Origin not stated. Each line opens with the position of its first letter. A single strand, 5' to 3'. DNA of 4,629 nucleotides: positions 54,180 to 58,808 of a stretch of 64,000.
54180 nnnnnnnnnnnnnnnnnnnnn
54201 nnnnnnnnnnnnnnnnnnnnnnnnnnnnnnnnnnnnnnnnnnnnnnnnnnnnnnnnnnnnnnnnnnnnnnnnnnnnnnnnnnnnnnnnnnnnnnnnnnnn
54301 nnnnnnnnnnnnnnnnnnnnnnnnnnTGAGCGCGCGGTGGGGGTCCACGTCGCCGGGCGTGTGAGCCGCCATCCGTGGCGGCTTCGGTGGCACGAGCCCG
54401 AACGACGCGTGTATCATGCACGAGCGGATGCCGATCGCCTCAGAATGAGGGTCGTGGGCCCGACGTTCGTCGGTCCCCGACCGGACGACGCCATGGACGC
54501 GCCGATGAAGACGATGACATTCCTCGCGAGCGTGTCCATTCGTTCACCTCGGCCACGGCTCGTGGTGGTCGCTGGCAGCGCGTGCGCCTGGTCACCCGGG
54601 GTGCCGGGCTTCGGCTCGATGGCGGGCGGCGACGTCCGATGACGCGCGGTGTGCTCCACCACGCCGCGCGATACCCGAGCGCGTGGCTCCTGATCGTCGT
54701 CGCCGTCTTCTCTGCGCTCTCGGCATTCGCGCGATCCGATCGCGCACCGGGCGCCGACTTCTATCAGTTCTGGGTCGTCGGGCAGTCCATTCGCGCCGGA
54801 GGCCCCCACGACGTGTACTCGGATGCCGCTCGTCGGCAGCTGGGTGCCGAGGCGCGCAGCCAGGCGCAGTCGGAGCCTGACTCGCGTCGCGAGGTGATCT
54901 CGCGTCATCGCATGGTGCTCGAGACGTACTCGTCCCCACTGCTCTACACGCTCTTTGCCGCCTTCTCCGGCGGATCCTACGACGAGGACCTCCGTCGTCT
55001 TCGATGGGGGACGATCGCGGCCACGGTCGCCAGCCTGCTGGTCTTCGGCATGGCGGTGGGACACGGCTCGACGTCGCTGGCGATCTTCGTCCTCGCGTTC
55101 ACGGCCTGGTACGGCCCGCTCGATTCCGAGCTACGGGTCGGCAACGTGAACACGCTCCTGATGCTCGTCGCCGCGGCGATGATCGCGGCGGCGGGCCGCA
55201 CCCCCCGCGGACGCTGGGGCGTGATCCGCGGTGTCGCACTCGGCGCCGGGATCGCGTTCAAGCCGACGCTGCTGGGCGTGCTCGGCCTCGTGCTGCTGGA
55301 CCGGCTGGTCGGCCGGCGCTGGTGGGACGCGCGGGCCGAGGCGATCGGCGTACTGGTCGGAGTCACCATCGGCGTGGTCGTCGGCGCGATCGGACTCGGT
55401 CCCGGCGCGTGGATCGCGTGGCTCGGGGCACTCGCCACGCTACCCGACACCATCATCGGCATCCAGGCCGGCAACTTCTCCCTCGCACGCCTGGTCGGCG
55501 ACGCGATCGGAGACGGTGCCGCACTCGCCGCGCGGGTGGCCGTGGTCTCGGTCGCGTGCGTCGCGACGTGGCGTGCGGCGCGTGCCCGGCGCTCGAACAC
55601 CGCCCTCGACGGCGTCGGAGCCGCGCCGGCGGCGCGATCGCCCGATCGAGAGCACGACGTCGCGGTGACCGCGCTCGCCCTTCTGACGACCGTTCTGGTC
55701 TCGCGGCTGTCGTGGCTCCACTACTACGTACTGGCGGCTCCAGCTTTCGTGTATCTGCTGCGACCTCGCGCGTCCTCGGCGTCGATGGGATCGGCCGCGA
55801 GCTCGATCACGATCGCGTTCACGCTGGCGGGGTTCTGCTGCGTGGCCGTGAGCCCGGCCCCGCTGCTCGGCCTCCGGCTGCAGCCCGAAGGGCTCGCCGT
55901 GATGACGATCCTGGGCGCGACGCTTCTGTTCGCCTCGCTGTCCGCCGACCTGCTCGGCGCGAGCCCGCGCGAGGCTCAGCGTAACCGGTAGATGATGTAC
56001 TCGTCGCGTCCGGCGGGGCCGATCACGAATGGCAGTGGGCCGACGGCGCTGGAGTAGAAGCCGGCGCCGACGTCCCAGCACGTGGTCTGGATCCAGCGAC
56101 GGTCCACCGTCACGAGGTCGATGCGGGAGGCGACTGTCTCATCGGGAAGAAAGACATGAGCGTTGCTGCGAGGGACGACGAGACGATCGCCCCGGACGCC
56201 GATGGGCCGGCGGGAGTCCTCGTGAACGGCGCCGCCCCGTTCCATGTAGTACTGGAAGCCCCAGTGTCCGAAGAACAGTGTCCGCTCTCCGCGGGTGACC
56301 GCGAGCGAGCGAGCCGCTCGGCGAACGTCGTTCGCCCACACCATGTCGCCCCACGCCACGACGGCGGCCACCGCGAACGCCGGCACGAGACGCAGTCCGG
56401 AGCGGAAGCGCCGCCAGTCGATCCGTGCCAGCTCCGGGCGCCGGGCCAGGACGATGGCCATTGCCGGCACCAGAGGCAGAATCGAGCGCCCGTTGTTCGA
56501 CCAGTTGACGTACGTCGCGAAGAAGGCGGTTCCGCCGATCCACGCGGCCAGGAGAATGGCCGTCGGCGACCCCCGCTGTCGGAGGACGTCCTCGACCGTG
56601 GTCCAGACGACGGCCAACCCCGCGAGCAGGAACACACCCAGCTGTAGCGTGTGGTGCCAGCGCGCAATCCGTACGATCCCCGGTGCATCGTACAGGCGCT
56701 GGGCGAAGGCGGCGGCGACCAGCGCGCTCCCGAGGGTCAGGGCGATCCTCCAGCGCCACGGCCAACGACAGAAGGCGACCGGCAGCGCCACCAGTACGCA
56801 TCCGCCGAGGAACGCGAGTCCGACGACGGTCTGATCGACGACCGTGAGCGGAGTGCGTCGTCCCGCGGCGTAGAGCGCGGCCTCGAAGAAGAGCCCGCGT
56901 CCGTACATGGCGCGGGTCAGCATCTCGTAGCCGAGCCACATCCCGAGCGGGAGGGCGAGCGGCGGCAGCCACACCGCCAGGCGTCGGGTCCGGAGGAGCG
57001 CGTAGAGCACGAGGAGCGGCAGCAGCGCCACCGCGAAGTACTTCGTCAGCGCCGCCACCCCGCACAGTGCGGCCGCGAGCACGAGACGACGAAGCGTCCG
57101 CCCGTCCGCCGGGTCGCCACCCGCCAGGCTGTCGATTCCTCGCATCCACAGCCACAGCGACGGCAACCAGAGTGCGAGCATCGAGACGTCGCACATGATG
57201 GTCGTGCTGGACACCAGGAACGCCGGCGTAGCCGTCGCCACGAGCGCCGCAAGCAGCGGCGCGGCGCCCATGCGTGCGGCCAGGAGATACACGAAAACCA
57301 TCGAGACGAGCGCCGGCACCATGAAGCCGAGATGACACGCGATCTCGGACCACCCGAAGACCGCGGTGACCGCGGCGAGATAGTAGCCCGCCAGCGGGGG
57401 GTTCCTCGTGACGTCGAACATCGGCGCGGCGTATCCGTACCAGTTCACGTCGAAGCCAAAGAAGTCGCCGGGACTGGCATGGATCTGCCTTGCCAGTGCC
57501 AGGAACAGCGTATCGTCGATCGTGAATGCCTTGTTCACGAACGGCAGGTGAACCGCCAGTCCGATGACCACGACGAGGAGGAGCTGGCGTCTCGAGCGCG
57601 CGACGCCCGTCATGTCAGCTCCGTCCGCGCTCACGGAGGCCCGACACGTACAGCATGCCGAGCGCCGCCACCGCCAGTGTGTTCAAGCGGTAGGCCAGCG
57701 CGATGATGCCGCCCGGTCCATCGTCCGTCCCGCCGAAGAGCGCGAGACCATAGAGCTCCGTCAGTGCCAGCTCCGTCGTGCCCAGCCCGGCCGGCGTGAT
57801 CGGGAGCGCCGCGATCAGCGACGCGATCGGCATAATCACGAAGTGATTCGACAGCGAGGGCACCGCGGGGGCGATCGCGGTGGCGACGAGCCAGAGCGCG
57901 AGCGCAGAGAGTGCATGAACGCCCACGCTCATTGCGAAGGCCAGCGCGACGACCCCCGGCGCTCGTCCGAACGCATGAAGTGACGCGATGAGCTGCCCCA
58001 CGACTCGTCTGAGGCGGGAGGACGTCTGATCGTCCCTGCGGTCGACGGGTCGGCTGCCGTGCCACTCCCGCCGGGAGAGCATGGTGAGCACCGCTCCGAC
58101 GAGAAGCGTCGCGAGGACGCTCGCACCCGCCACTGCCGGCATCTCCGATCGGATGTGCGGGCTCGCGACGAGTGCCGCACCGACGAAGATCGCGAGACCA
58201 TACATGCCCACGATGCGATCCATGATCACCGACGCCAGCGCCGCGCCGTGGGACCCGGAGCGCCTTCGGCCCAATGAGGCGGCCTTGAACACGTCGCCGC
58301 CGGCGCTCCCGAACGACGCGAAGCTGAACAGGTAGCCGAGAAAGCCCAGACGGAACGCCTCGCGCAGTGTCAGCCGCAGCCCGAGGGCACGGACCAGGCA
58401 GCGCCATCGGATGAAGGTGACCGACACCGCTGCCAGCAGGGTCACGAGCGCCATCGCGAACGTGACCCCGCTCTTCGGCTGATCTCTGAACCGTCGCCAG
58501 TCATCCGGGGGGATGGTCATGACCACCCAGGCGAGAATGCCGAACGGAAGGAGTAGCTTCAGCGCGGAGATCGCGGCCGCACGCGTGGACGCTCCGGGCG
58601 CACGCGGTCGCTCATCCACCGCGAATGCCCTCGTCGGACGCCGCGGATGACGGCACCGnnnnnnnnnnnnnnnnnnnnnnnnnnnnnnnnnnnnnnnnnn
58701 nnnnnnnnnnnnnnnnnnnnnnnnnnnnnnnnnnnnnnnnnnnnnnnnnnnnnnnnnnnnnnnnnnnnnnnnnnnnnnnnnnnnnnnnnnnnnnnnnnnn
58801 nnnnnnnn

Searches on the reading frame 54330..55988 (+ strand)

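Call 9: search_protein_families(library=pfam, proteins=[window:54330-55988:+], max_evalue=0.001)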
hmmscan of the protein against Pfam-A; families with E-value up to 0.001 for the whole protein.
window:54330-55988:+ (553 aa): 1 family
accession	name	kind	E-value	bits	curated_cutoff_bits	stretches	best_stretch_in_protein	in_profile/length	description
PF09594.16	GT87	-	2.2e-13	50.9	25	1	217-425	19-219/237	Glycosyltransferase family 87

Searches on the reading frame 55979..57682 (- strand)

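Call 9: search_protein_families(library=pfam, proteins=[window:55979-57682:-], max_evalue=0.001)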
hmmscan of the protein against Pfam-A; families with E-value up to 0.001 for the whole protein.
window:55979-57682:- (568 aa): 1 family
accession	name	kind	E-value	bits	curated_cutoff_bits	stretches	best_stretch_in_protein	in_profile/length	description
PF13231.12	PMT_2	-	3.3e-15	57.1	26.1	1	94-240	2-143/160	Dolichyl-phosphate-mannose-protein mannosyltransferase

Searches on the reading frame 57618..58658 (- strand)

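Call 40: search_protein_families(library=pfam, proteins=[window:57618-58658:-], max_evalue=0.001)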
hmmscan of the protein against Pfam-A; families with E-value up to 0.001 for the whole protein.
window:57618-58658:- (347 aa): 1 family
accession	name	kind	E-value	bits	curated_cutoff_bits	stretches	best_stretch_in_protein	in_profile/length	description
PF03706.18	LPG_synthase_TM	-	5.5e-34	118.4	33.4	1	39-333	9-301/302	Lysylphosphatidylglycerol synthase TM region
